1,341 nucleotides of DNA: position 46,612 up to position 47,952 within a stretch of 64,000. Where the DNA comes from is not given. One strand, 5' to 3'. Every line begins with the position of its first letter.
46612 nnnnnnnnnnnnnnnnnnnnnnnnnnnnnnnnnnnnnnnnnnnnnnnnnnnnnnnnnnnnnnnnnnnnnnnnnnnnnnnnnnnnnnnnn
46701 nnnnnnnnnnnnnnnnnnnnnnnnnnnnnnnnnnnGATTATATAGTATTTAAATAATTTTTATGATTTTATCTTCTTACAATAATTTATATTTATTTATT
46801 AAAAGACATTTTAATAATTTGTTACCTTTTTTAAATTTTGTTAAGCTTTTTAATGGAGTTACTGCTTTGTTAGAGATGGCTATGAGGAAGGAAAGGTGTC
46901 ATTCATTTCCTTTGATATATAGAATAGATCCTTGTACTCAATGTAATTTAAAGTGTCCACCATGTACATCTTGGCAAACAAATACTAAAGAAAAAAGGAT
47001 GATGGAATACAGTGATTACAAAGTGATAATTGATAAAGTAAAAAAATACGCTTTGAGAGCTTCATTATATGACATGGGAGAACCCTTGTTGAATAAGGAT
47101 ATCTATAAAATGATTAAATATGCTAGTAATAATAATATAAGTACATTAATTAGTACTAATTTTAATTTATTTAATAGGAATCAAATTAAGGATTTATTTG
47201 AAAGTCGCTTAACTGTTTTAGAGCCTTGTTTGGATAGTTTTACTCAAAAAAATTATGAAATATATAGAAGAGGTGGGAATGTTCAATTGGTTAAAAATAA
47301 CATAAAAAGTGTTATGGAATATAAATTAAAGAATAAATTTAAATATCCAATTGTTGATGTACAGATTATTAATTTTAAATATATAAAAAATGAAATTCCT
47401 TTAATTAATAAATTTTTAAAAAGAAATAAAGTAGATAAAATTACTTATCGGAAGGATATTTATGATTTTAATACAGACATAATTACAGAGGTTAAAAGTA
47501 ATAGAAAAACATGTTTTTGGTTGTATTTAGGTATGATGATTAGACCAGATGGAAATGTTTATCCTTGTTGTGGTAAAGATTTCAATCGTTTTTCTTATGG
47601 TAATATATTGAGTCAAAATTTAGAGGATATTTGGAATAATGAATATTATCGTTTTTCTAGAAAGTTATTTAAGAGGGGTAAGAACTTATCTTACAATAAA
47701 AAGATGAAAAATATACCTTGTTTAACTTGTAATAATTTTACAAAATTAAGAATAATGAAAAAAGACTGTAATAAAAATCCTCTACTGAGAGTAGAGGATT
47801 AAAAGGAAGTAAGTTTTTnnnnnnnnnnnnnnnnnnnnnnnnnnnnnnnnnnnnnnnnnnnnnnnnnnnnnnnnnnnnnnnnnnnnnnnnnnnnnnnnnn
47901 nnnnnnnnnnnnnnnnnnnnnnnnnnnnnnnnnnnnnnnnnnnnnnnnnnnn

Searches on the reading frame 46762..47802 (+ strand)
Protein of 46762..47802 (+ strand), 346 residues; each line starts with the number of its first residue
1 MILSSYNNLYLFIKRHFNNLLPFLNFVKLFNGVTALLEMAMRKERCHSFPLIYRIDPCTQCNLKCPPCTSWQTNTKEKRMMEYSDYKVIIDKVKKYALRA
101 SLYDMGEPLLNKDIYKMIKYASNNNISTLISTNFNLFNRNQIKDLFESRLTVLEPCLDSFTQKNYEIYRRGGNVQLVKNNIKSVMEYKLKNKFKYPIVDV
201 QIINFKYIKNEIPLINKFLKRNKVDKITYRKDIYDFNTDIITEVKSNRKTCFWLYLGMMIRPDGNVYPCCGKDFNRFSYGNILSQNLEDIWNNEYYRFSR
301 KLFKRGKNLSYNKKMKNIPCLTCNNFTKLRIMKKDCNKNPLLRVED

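Call 3: search_protein_families(library=pfam, proteins=[window:46762-47802:+], max_evalue=0.01)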
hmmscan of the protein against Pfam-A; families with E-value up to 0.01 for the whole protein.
window:46762-47802:+ (346 aa): 2 families
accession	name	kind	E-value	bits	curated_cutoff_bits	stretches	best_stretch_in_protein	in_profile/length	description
PF13186.11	SPASM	-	8e-12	45.7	21.5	1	251-323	1-66/67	Iron-sulfur cluster-binding domain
PF04055.27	Radical_SAM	-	2.4e-11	44.5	29.5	1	58-196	4-147/166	Radical SAM superfamily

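Call 4: search_protein_families(library=ncbifam, proteins=[window:46762-47802:+], max_evalue=0.01)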
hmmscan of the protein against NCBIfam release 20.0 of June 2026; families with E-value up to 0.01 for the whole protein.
window:46762-47802:+ (346 aa): 35 families (the best 25 are shown)
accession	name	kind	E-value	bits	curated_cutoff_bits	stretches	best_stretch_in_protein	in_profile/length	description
TIGR04317.1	W_rSAM_matur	equivalog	3.7e-23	82.2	380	2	55-228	8-180/349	tungsten cofactor oxidoreductase radical SAM maturase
TIGR04347.1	pseudo_SAM_Halo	equivalog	6.3e-17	61.9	525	1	58-205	45-192/390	TIGR04347 family pseudo-SAM/SPASM protein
TIGR04054.1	rSAM_NirJ1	equivalog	2.7e-16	59.2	650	1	59-235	44-213/387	putative heme d1 biosynthesis radical SAM protein NirJ1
TIGR04321.1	spiroSPASM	subfamily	5.9e-16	58.2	250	1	41-302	221-491/510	spiro-SPASM protein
TIGR04055.1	rSAM_NirJ2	equivalog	7.4e-16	58.6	500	1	59-173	8-121/326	putative heme d1 biosynthesis radical SAM protein NirJ2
TIGR04546.1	rSAM_ahbC_deAc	equivalog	9.9e-16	57.5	650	1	59-236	47-217/390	12,18-didecarboxysiroheme deacetylase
TIGR04051.1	rSAM_NirJ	equivalog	6.1e-12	45.2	515.45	1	60-227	11-171/354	heme d1 biosynthesis radical SAM protein NirJ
NF001199.0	PRK00164.2-1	equivalog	9.5e-12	44.7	231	1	54-209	15-169/308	GTP 3',8-cyclase MoaA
TIGR02666.1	moaA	equivalog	1.1e-11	44.3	284.05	1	57-205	16-170/336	GTP 3',8-cyclase MoaA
NF050035.1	rSAM_WgK_link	exception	1.5e-11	43.9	650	1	48-190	6-149/367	radical SAM/SPASM peptide maturase WgkB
TIGR04545.1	rSAM_ahbD_hemeb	equivalog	1.8e-11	44.1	500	1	59-170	8-119/339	heme b synthase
NF033640.1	N_Twi_rSAM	subfamily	1.8e-11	43.8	170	2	248-324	2-70/398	twitch domain-containing radical SAM protein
TIGR04133.1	rSAM_w_lipo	hypoth_equivalog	4e-11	42.5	425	1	39-198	11-171/350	TIGR04133 family radical SAM/SPASM protein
TIGR04311.1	rSAM_Geo_metal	subfamily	1e-10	41.3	400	1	54-188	6-143/423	radical SAM/SPASM family putative metalloenzyme maturase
TIGR02668.1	moaA_archaeal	equivalog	1.6e-10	40.5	325.25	1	54-212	13-170/303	GTP 3',8-cyclase MoaA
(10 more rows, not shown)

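Call 11: find_homologous_proteins(query=window:46762-47802:+, max_evalue=0.00001)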
Query window:46762-47802:+ (346 aa): 475 proteins with E <= 0.00001 among 2509 candidates; the best 120 are listed.
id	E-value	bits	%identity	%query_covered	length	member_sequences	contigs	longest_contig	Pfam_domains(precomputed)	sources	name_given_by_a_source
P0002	5.0e-231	784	100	100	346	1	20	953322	PF13186.12,PF04055.28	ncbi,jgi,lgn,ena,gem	jgi:radical SAM protein with 4Fe4S-binding SPASM domain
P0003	1.1e-138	480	62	96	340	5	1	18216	PF13186.12,PF04055.28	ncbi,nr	ncbi:MAG: radical SAM protein [Candidatus Buchananbacteria bacterium]|nr:radical SAM protein [Candid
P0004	5.8e-137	475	62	96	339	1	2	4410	PF13186.12,PF04055.28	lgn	-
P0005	4.1e-136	472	63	95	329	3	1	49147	PF13186.12,PF04055.28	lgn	-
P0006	1.9e-135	470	63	96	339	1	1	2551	PF13186.12,PF04055.28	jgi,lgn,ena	-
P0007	8.8e-135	468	63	95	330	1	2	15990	PF13186.12,PF04055.28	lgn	-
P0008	1.3e-134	467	62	97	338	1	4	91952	PF13186.12,PF04055.28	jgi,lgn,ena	-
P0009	1.9e-134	467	63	95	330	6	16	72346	PF13186.12,PF04055.28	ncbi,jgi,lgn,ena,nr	ncbi:MAG TPA: radical SAM protein [bacterium]|nr:radical SAM protein [bacterium] HOG38049.1 radical 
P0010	4.7e-134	465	60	97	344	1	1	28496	PF13186.12,PF04055.28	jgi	jgi:radical SAM protein with 4Fe4S-binding SPASM domain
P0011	5.1e-133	462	61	95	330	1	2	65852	PF13186.12,PF04055.28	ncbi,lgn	-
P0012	9.9e-132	458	61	96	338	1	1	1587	PF13186.12,PF04055.28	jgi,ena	-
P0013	1.4e-131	457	62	95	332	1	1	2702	PF13186.12,PF04055.28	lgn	-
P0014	2.7e-131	456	59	98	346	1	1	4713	PF13186.12,PF04055.28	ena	-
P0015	2.1e-130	453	59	97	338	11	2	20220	PF13186.12,PF04055.28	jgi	jgi:radical SAM protein with 4Fe4S-binding SPASM domain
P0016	5.7e-130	452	58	97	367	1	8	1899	PF13186.12,PF04055.28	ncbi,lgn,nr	ncbi:MAG: SPASM domain-containing protein [Flavobacteriales bacterium]|nr:SPASM domain-containing pr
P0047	4.3e-111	390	54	94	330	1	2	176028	PF13186.12,PF04055.28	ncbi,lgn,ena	-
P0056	1.2e-108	382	52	96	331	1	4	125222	PF13186.12,PF04055.28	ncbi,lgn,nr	ncbi:MAG: SPASM domain-containing protein [Proteobacteria bacterium]|nr:SPASM domain-containing prot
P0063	7.0e-106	373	49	97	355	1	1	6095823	PF13186.12,PF04055.28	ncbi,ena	-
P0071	4.9e-104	367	48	97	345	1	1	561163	PF13186.12,PF04055.28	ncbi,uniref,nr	ncbi:Putative mycofactocin radical SAM maturase MftC [Acaryochloris thomasi RCC1774]|uniref:Mycofact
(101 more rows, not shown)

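Call 12: find_encoding_contigs(protein=P0003, flank=6000, max_places=2)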
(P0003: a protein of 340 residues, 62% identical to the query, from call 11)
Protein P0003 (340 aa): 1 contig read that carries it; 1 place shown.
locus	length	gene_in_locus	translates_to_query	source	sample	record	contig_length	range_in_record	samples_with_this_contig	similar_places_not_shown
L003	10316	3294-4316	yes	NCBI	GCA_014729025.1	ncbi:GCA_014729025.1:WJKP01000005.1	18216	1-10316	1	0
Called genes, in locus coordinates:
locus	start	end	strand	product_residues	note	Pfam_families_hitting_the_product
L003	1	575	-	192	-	?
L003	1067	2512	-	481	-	PF18915:DUF5667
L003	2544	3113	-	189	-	PF07638:Sigma70_ECF, PF04542:Sigma70_r2, PF08281:Sigma70_r4_2, PF04545:Sigma70_r4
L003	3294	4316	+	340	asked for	PF04055:Radical_SAM, PF13186:SPASM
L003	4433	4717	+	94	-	PF12728:HTH_17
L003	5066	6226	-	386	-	PF09314:DUF1972 (weak), PF20706:GT4-conflict (faint), PF13439:Glyco_transf_4, PF13579:Glyco_trans_4_4, PF00534:Glycos_transf_1, PF13692:Glyco_trans_1_4, PF13524:Glyco_trans_1_2 (weak)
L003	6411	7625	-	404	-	PF13439:Glyco_transf_4, PF13477:Glyco_trans_4_2 (faint), PF13579:Glyco_trans_4_4, PF00534:Glycos_transf_1, PF13692:Glyco_trans_1_4, PF13524:Glyco_trans_1_2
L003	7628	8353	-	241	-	PF03141:Methyltransf_29 (weak), PF13489:Methyltransf_23, PF01209:Ubie_methyltran (weak), PF13847:Methyltransf_31, PF08241:Methyltransf_11, PF08242:Methyltransf_12, PF13649:Methyltransf_25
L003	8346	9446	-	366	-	PF13477:Glyco_trans_4_2, PF13439:Glyco_transf_4, PF13579:Glyco_trans_4_4 (weak), PF20706:GT4-conflict, PF00534:Glycos_transf_1, PF13692:Glyco_trans_1_4, PF13524:Glyco_trans_1_2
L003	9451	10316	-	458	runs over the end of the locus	PF04932:Wzy_C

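Call 13: find_encoding_contigs(protein=P0009, flank=6000, max_places=2)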
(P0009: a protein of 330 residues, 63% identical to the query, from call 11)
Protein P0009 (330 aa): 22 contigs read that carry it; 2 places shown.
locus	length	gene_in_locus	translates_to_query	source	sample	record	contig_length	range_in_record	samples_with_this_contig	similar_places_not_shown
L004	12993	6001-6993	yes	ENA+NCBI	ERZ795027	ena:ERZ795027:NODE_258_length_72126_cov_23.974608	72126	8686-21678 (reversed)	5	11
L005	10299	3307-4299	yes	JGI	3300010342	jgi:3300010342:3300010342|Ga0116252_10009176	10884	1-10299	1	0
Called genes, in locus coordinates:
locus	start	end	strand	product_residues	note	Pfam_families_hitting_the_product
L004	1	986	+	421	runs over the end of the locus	PF22694:CtpB_N-like (weak), PF00595:PDZ, PF13180:PDZ_2, PF17820:PDZ_6, PF03572:Peptidase_S41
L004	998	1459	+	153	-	PF01281:Ribosomal_L9_N, PF03948:Ribosomal_L9_C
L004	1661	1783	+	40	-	-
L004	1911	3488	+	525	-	PF27727:UCP028340, PF03602:Cons_hypoth95 (faint), PF01555:N6_N4_Mtase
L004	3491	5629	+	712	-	PF00270:DEAD (faint), PF04851:ResIII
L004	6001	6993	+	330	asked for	PF04055:Radical_SAM, PF13186:SPASM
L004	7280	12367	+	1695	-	PF05141:DIT1_PvcA (weak), PF07714:PK_Tyr_Ser-Thr (faint), PF03109:ABC1 (faint), PF00069:Pkinase (weak), PF08282:Hydrolase_3, PF00583:Acetyltransf_1, PF13302:Acetyltransf_3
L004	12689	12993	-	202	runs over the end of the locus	-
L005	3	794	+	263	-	?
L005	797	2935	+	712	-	PF00270:DEAD (faint), PF04851:ResIII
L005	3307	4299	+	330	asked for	PF04055:Radical_SAM, PF13186:SPASM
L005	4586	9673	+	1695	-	PF05141:DIT1_PvcA (weak), PF07714:PK_Tyr_Ser-Thr (faint), PF03109:ABC1 (faint), PF00069:Pkinase (weak), PF08282:Hydrolase_3, PF00583:Acetyltransf_1, PF13302:Acetyltransf_3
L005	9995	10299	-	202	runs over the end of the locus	-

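Call 14: find_encoding_contigs(protein=P0063, flank=6000, max_places=2)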
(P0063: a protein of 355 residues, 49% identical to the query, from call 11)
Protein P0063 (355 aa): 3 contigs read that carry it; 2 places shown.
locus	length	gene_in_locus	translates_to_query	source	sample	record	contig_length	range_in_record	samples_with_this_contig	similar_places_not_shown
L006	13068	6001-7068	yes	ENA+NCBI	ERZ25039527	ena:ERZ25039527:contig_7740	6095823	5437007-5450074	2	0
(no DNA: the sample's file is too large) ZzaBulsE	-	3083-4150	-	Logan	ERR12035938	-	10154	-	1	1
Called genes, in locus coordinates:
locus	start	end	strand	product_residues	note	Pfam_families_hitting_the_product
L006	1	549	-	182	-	PF00583:Acetyltransf_1, PF13508:Acetyltransf_7, PF08445:FR47, PF13673:Acetyltransf_10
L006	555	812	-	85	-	-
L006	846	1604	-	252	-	PF00149:Metallophos, PF12850:Metallophos_2 (weak)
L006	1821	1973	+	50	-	-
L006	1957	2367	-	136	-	-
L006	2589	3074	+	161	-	PF01668:SmpB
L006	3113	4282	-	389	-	PF00155:Aminotran_1_2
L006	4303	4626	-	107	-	PF00085:Thioredoxin, PF13098:Thioredoxin_2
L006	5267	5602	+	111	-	-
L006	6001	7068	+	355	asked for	PF04055:Radical_SAM, PF13186:SPASM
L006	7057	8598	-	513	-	PF00353:HemolysinCabind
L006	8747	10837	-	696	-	PF00404:Dockerin_1 (faint), PF01839:FG-GAP (faint), PF13517:FG-GAP_3, PF00353:HemolysinCabind (weak)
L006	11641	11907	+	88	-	PF04014:MazE_antitoxin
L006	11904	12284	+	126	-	PF01850:PIN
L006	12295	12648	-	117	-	PF01934:HepT-like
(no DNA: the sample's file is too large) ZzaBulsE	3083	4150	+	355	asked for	PF04055:Radical_SAM, PF13186:SPASM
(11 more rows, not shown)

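Call 15: find_encoding_contigs(protein=P0071, flank=6000, max_places=2)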
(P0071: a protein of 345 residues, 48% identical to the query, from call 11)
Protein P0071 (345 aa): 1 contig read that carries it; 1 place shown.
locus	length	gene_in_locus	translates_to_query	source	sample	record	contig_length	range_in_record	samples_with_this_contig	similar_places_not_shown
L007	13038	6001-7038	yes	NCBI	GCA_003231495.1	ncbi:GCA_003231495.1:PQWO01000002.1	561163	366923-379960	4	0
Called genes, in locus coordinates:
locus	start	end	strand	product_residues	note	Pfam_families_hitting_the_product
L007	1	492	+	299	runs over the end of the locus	PF01476:LysM (faint), PF01551:Peptidase_M23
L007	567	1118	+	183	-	PF06271:RDD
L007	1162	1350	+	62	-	PF00471:Ribosomal_L33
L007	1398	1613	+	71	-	PF01084:Ribosomal_S18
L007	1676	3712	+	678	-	PF23163:CSD_RNase_II, PF25255:WHD_RNase_II, PF23161:HTH_RNase_II, PF00773:RNB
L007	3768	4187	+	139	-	PF00583:Acetyltransf_1, PF13673:Acetyltransf_10, PF13508:Acetyltransf_7, PF08445:FR47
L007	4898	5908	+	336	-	PF00685:Sulfotransfer_1 (weak), PF13469:Sulfotransfer_3 (weak)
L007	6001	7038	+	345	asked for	PF04055:Radical_SAM, PF13186:SPASM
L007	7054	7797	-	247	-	PF11780:DUF3318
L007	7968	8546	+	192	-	PF05685:Uma2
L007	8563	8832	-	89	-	PF03795:YCII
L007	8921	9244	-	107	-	PF00462:Glutaredoxin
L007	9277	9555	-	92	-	PF01722:BolA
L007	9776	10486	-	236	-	-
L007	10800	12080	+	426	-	PF01467:CTP_transf_like, PF00293:NUDIX, PF19368:WHD_AraR, PF21906:WHD_NrtR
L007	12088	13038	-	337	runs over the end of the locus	PF00106:adh_short, PF13561:adh_short_C2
